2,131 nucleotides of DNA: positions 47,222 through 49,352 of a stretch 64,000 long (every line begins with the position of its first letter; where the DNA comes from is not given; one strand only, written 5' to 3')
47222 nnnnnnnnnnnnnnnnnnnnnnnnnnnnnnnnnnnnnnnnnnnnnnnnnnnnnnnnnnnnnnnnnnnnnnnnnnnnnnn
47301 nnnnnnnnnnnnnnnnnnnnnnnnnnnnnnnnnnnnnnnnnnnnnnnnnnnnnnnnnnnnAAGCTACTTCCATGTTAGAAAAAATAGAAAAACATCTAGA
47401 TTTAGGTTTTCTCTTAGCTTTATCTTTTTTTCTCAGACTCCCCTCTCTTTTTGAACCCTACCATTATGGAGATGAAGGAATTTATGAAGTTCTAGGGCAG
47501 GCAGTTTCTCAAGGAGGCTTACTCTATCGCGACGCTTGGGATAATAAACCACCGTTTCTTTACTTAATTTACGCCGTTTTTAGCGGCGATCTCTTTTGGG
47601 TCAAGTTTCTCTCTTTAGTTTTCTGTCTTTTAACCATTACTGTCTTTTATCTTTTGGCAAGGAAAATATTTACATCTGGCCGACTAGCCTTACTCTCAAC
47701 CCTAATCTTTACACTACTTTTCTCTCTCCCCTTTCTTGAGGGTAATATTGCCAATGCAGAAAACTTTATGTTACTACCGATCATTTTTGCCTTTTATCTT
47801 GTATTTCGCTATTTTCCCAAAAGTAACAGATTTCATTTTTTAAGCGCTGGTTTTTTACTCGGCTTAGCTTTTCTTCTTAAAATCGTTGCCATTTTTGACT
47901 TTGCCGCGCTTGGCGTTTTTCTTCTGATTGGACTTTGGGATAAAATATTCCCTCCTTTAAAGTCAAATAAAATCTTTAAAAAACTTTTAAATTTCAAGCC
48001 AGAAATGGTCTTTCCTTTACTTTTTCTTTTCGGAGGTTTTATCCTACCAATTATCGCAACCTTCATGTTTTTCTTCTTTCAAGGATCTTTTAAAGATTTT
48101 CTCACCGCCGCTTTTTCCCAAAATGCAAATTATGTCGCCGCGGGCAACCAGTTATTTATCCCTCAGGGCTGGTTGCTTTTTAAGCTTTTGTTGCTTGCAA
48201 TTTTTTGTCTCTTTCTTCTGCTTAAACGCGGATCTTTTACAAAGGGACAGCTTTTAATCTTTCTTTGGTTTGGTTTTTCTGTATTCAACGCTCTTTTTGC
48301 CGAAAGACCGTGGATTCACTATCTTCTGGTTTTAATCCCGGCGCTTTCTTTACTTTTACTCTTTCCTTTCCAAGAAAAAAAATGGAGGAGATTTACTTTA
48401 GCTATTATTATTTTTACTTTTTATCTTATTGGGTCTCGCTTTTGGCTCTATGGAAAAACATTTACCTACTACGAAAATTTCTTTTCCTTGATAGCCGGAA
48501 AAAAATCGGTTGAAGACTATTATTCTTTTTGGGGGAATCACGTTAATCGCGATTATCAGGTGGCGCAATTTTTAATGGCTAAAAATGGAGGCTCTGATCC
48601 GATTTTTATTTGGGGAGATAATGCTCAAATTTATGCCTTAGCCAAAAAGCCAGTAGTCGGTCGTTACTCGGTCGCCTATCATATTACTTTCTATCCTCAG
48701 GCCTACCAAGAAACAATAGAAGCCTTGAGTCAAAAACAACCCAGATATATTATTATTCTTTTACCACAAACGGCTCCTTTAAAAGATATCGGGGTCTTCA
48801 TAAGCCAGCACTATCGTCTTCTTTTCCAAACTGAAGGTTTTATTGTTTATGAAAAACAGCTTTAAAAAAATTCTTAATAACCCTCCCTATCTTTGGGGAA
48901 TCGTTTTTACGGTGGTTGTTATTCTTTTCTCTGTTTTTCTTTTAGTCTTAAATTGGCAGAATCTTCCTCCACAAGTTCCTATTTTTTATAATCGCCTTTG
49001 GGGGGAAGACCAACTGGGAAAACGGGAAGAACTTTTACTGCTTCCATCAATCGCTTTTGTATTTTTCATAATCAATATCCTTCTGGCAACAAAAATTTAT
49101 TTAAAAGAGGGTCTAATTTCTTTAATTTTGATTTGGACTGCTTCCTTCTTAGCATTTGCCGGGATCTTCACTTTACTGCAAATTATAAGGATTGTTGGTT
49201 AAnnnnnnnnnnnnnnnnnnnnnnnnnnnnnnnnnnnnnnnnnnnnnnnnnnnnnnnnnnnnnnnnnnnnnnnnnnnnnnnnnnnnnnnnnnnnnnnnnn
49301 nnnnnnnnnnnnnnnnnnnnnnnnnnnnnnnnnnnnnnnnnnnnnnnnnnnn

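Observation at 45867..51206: Polyprenyl-phosphate-dependent envelope glycan cluster combining WecA-like, DPPR-synthase-like UbiA and GT-C enzymes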

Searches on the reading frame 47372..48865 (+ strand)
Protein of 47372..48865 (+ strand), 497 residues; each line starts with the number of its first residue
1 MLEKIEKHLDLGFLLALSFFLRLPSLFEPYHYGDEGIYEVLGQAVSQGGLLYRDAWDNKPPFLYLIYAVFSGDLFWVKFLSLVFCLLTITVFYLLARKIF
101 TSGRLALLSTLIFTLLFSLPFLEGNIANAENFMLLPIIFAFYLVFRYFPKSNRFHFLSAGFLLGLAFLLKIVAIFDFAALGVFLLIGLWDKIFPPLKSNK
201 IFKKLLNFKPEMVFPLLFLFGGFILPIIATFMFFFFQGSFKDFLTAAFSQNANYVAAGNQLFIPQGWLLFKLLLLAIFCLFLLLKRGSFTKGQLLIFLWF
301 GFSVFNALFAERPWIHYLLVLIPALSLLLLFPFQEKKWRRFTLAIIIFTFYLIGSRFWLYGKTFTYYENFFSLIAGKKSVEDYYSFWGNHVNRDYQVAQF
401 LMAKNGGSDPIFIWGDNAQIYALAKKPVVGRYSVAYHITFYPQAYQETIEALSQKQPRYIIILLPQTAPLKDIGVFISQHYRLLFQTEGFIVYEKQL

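Call 3: search_protein_families(library=pfam, proteins=[window:47372-48865:+], max_evalue=0.01)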
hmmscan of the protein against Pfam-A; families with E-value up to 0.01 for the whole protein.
window:47372-48865:+ (497 aa): 2 families
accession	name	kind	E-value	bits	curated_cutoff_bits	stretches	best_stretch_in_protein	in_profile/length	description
PF13231.12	PMT_2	-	4.3e-10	40.5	26.1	1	63-187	10-132/160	Dolichyl-phosphate-mannose-protein mannosyltransferase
PF02366.24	PMT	-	1.7e-09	38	22.7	1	70-203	77-206/245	Dolichyl-phosphate-mannose-protein mannosyltransferase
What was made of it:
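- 47372..48865 (+): GT-C fold glycosyltransferase of the PMT_2/ArnT-like type (497 aa). It has about 11 TM helices plus a C-terminal alpha/beta domain. Pfam PMT_2 4.3e-10 and PMT 1.7e-9 (call 3).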

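Call 4: search_protein_families(library=ncbifam, proteins=[window:47372-48865:+], max_evalue=0.01)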
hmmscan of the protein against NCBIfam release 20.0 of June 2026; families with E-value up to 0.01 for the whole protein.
window:47372-48865:+ (497 aa): 0 families

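Call 15: search_solved_structures(query=window:47372-48865:+, max_evalue=1, show_alignments=2)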
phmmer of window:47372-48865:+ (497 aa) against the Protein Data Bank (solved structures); distinct sequences matched with E-value up to 1: 0.

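Call 27: find_homologous_proteins(query=window:47372-48865:+, max_evalue=0.00001)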
Query window:47372-48865:+ (497 aa): 1674 proteins with E <= 0.00001 among 8000 candidates; the best 120 are listed.
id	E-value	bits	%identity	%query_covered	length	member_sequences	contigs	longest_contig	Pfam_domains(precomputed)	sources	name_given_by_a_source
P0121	0.0e+0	1093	100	100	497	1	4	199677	PF02366.25,PF13231.13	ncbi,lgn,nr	ncbi:glycosyltransferase family 39 protein [Candidatus Microgenomates bacterium]|nr:glycosyltransfer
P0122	7.6e-167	574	57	99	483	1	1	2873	PF27757.1,PF13231.13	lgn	-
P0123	5.2e-166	572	55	99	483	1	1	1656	PF27757.1,PF13231.13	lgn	-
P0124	4.3e-165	569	56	100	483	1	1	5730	PF27757.1,PF13231.13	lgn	-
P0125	7.0e-165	568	55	100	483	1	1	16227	PF27757.1,PF13231.13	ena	-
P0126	2.3e-163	563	58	99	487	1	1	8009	PF13231.13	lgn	-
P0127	3.3e-161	556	56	99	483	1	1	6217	PF27757.1,PF13231.13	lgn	-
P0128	2.0e-160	553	55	98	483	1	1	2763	PF27757.1,PF13231.13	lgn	-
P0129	2.4e-160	553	56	99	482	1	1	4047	PF13231.13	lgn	-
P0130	2.2e-157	543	53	100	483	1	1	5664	PF27757.1,PF13231.13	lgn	-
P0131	2.2e-155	537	53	100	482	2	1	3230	PF02366.25,PF13231.13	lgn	-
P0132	2.9e-155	536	55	98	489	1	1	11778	PF13231.13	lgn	-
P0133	3.7e-153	529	52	99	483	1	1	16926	PF27757.1,PF13231.13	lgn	-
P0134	1.3e-152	527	53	98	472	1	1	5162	PF02366.25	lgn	-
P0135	6.8e-151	522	53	99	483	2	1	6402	PF27757.1,PF13231.13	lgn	-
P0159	2.1e-122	428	49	94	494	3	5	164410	PF13231.13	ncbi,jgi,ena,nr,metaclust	ncbi:MAG: hypothetical protein A3B44_00965 [Candidatus Levybacteria bacterium RIFCSPLOWO2_01_FULL_38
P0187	9.9e-120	419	45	100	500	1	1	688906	PF13231.13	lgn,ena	-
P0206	2.0e-118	415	47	100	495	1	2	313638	PF13231.13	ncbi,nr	ncbi:MAG TPA: glycosyltransferase family 39 protein [Candidatus Saccharimonadales bacterium]|nr:glyc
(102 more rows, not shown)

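Call 29: find_encoding_contigs(protein=P0159, flank=10000, max_places=1)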
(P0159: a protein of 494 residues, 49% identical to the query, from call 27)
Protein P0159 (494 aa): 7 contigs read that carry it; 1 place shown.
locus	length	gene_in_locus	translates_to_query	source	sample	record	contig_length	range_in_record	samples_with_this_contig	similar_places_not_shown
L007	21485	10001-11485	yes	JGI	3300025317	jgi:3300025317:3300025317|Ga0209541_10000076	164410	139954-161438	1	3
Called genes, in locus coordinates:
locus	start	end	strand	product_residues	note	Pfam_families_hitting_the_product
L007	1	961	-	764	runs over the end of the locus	-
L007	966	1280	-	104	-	-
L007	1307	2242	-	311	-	PF00226:DnaJ, PF01556:DnaJ_C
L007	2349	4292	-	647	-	PF00012:HSP70, PF06723:MreB_Mbl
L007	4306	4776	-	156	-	PF01025:GrpE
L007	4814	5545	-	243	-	PF03444:WHD_HrcA (weak), PF01628:HrcA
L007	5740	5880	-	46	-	-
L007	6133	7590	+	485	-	PF00133:tRNA-synt_1, PF01406:tRNA-synt_1e (faint), PF09334:tRNA-synt_1g, PF00133:tRNA-synt_1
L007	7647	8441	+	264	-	PF01026:TatD_DNase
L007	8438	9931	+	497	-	-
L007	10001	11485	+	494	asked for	PF13231:PMT_2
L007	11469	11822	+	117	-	-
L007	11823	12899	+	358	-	PF00953:Glycos_transf_4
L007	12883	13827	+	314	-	PF01040:UbiA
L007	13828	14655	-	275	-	PF08308:PEGA (weak), PF08239:SH3_3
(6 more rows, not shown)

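Call 30: find_encoding_contigs(protein=P0206, flank=10000, max_places=1)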
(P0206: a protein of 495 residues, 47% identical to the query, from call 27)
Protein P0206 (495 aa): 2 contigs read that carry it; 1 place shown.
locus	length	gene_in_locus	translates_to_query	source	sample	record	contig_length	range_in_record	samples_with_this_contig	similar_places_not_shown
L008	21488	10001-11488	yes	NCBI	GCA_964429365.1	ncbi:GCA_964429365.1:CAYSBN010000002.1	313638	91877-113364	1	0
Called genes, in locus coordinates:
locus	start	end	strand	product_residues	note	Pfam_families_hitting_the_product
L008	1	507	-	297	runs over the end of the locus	PF00226:DnaJ, PF01556:DnaJ_C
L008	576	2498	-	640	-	PF00012:HSP70, PF06723:MreB_Mbl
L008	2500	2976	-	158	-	PF01025:GrpE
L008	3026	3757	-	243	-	PF03444:WHD_HrcA (weak), PF01628:HrcA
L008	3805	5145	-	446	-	-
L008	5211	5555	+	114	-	-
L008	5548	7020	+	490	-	PF00133:tRNA-synt_1, PF09334:tRNA-synt_1g, PF00133:tRNA-synt_1, PF01406:tRNA-synt_1e (weak), PF19303:Anticodon_3 (faint), PF08264:Anticodon_1 (weak)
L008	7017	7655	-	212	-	PF00657:Lipase_GDSL, PF13472:Lipase_GDSL_2, PF04311:DUF459 (faint)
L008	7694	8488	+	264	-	PF01026:TatD_DNase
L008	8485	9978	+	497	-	PF13632:Glyco_trans_2_3 (weak)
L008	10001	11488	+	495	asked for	PF13231:PMT_2 (weak)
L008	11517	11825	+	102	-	-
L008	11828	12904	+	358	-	PF00953:Glycos_transf_4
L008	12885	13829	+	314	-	PF01040:UbiA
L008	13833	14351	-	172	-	PF00561:Abhydrolase_1 (weak), PF07819:PGAP1 (weak), PF02450:LCAT (faint)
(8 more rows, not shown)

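Call 31: find_encoding_contigs(protein=P0187, flank=10000, max_places=1)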
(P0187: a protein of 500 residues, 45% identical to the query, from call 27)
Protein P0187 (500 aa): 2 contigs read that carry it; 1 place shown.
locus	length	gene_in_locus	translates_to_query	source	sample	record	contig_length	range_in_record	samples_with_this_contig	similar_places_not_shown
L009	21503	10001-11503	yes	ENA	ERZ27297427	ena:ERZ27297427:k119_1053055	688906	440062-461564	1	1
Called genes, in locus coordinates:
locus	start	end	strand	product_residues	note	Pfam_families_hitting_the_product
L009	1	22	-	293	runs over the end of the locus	PF00226:DnaJ, PF01556:DnaJ_C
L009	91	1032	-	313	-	-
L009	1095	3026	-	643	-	PF00012:HSP70, PF06723:MreB_Mbl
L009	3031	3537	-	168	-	PF01025:GrpE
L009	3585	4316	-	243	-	PF01628:HrcA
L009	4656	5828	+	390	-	PF18895:T4SS_pilin (weak)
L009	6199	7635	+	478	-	PF00133:tRNA-synt_1, PF01406:tRNA-synt_1e (weak), PF01921:tRNA-synt_1f (faint), PF09334:tRNA-synt_1g, PF00133:tRNA-synt_1, PF01406:tRNA-synt_1e (weak)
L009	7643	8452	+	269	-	PF01026:TatD_DNase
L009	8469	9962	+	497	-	-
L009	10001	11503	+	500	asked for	PF13231:PMT_2 (weak)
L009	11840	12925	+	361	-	PF00953:Glycos_transf_4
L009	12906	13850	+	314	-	PF01040:UbiA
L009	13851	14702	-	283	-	PF08308:PEGA, PF08239:SH3_3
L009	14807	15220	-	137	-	-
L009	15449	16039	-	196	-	PF01725:Ham1p_like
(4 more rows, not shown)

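Call 44: search_solved_structures(query=A3, max_evalue=1, show_alignments=1)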
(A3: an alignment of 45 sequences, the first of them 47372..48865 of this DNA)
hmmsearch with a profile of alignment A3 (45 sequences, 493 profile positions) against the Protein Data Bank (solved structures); distinct sequences matched with E-value up to 1: 0.

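Call 49: predict_structure(alignment_id=A3)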
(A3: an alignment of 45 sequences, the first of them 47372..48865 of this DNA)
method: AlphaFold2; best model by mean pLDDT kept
length: 497 residues; sequences in the alignment: 45
mean_pLDDT: 91.8   pTM: 0.91
mean pLDDT of the five models: 91.8, 90.7, 90.0, 88.9, 88.8
residues with pLDDT >= 90: 395; 70-90: 86; 50-70: 15; < 50: 1
segments of 3 or more residues with pLDDT < 50: none
pLDDT, mean of each block of 10 residues (from residue 1): 68 97 92 87 94 92 95 94 97 98 96 95 74 97 94 93 97 96 95 77 72 91 98 97 88 77 92 97 96 98 92 82 97 95 97 90 94 96 92 95 87 95 92 91 91 96 90 95 96 95
secondary structure, 60 per line:
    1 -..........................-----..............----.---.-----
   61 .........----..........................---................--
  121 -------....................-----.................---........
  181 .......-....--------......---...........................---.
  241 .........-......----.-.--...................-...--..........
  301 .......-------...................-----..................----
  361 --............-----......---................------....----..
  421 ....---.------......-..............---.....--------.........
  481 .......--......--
elements in order: H2-27 H33-46 H61-69 H74-99 H103-118 H128-147 H153-169 H173-187 H189-192 H201-206 H210-236 H240-249 H251-256 H266-284 H291-307 H315-333 H339-356 H363-374 H380-385 H389-404 E411-414 H419-424 H435-440 H442-455 E459-463 H472-480 E481-487 E490-495
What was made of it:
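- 47372..48865 (+): The AF2 model has mean pLDDT 91.8 (call 49).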

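Call 52: fold_search(model_id=the predicted structure, library=pdb)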
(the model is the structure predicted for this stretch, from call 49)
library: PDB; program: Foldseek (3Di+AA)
matches with E <= 10: 316; with E <= 0.001: 20
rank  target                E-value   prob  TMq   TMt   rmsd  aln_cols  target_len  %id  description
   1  8age_A                6.4e-08  1.00  0.52  0.41  12.5       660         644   11  Structure of yeast oligosaccharylransferase complex with acceptor peptide bound (released 2022-12-07)
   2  8b6l_I                1.0e-07  1.00  0.47  0.36  12.1       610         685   13  Subtomogram average of the human Sec61-TRAP-OSTA-translocon (released 2022-12-07)
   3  3waj                  1.1e-07  1.00  0.45  0.30  15.1       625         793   12  Crystal structure of the Archaeoglobus fulgidus oligosaccharyltransferase (O29867_ARCFU) complex with Zn and sulfate (released 2013-10-30)
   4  7oci_F                1.3e-07  1.00  0.53  0.43  13.0       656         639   11  Cryo-EM structure of yeast Ost6p containing oligosaccharyltransferase complex (released 2022-02-16)
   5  7e9s_A                3.0e-07  1.00  0.49  0.31  14.3       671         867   12  Archaeal oligosaccharyltransferase AglB from Archaeoglobus fulgidus in complex with an inhibitory peptide and a dolich (released 2021-09-08)
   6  6ezn_F                3.9e-07  1.00  0.51  0.41  13.9       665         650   11  Cryo-EM structure of the yeast oligosaccharyltransferase (OST) complex (released 2018-01-17)
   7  6ftg_5                7.4e-07  1.00  0.52  0.42  13.4       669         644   11  Subtomogram average of OST-containing ribosome-translocon complexes from canine rough microsomal membranes (released 2018-03-21)
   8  8agc_A                1.0e-06  1.00  0.54  0.40  11.9       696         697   11  Structure of yeast oligosaccharylransferase complex with lipid-linked oligosaccharide and non-acceptor peptide bound (released 2022-12-07)
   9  8pn9_A                1.3e-06  1.00  0.48  0.38  13.0       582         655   13  Structure of human oligosaccharyltransferase OST-A complex bound to NGI-1 (released 2024-05-08)
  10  6c26_A                1.7e-06  1.00  0.48  0.38  14.2       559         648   13  The Cryo-EM structure of a eukaryotic oligosaccharyl transferase complex (released 2018-01-31)
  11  7zli_A                1.6e-05  1.00  0.52  0.41  11.3       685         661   10  Cryo-EM structure of C-mannosyltransferase CeDPY19, in complex with Dol25-P-Man and bound to CMT2-Fab and anti-Fab nan (released 2023-01-11)
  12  6p25_B                2.5e-05  1.00  0.37  0.27   4.4       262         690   20  Structure of S. cerevisiae protein O-mannosyltransferase Pmt1-Pmt2 complex bound to the sugar donor and a peptide acce (released 2019-07-10)
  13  3rce_A                4.6e-05  1.00  0.45  0.34  14.0       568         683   12  Bacterial oligosaccharyltransferase PglB (released 2011-06-15)
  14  6gxc_A                4.8e-05  1.00  0.45  0.34  10.7       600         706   12  Bacterial oligosaccharyltransferase PglB in complex with an inhibitory peptide and a reactive lipid-linked oligosaccha (released 2018-11-14)
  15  7zlh_A                7.4e-05  1.00  0.51  0.41  10.7       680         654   10  Cryo-EM structure of C-mannosyltransferase CeDPY19, in apo state, bound to CMT2-Fab and anti-Fab nanobody (released 2023-01-11)
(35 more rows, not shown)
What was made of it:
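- On Corynebacteriales arabinogalactan / DPA pathway: Foldseek matches EmbB, EmbA and AftD at E = 0.1-1, against 1e-7 for OST and 2.5e-5 for PMT (call 52).
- The GT-C's closest structural and sequence relatives are protein glycosyltransferases: STT3, PglB, AglB, DPY19 and PMT (calls 3, 52).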

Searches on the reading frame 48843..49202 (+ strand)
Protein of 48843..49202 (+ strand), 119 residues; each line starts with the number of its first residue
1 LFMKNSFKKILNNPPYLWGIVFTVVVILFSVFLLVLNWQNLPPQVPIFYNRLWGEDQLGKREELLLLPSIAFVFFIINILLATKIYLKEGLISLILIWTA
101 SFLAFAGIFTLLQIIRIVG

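Call 3: search_protein_families(library=pfam, proteins=[window:48843-49202:+], max_evalue=0.01)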
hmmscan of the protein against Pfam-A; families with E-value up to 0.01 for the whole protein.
window:48843-49202:+ (119 aa): 1 family
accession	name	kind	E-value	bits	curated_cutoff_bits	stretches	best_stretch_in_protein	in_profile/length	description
PF07853.16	DUF1648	-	0.0063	16.6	28.7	1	25-70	1-47/49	Domain of unknown function (DUF1648)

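Call 4: search_protein_families(library=ncbifam, proteins=[window:48843-49202:+], max_evalue=0.01)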
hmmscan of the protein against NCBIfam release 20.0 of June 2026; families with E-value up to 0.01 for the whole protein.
window:48843-49202:+ (119 aa): 0 families

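Call 70: search_protein_families(library=pfam, alignment_id=A5, max_evalue=0.1)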
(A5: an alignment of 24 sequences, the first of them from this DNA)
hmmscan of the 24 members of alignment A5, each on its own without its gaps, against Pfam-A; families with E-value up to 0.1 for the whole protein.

A. member 1, seq(119 aa): 1 family
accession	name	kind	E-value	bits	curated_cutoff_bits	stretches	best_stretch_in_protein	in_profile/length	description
PF07853.16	DUF1648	-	0.0063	16.6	28.7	1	25-70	1-47/49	Domain of unknown function (DUF1648)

B. families by the number of members that match (of 24 scanned): 5 families
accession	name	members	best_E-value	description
PF07853.16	DUF1648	4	0.0015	Domain of unknown function (DUF1648)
PF25487.1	ETR1_N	1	0.00023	Ethylene receptor 1-like, N-terminal domain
PF17534.7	DUF5453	1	0.025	Family of unknown function (DUF5453)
PF06570.16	DUF1129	1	0.095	Protein of unknown function (DUF1129)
PF10801.13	DUF2537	1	0.099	Protein of unknown function (DUF2537)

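Call 71: search_solved_structures(query=A5, max_evalue=10)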
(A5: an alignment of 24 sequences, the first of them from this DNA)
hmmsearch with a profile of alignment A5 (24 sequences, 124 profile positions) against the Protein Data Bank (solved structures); distinct sequences matched with E-value up to 10: 0.
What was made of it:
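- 48843..49202 (+): Small 3-TM membrane protein (119 aa) with a conserved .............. loop. It is a partner or subunit of the downstream PNPT enzyme. Pfam gives only sub-threshold DUF1648 hits (calls 3, 70), and there is no PDB, GtrA, SMR or MATE similarity (calls 70, 71).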
